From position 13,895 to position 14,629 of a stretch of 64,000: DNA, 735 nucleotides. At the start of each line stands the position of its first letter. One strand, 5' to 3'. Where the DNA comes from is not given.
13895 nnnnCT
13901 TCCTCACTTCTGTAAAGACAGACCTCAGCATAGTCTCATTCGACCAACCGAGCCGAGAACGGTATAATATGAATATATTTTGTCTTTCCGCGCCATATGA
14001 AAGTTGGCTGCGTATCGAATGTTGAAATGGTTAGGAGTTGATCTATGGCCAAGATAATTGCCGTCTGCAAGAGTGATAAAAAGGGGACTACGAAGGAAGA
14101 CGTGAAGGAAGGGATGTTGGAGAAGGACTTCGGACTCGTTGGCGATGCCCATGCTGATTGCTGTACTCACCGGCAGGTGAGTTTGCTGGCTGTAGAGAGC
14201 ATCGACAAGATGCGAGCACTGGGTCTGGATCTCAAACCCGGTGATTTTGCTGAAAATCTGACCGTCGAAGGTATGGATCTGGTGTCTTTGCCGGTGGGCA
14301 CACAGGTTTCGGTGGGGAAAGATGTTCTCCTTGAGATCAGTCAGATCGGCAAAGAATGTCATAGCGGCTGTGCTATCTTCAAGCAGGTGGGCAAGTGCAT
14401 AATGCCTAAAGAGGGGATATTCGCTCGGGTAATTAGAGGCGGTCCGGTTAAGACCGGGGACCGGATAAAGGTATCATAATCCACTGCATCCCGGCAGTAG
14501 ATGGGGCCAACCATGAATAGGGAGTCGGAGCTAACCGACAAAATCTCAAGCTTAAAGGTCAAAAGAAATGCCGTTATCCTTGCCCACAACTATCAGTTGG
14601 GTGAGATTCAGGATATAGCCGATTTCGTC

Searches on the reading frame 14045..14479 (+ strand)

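Call 3: search_protein_families(library=pfam, proteins=[window:14045-14479:+], max_evalue=0.01)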
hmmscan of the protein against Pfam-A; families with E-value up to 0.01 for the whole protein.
window:14045-14479:+ (144 aa): 1 family
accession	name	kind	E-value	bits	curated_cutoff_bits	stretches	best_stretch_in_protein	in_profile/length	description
PF03473.23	MOSC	-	5.8e-11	42.9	22.7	1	42-141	9-119/120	MOSC domain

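Call 4: search_protein_families(library=ncbifam, proteins=[window:14045-14479:+], max_evalue=0.01)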
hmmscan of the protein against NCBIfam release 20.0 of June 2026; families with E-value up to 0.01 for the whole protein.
window:14045-14479:+ (144 aa): 1 family
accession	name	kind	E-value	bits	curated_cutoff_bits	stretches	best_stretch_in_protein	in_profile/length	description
NF011069.0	PRK14499.1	equivalog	1.1e-59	202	457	1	1-143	162-305/308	cyclic pyranopterin monophosphate synthase MoaC/MOSC-domain-containing protein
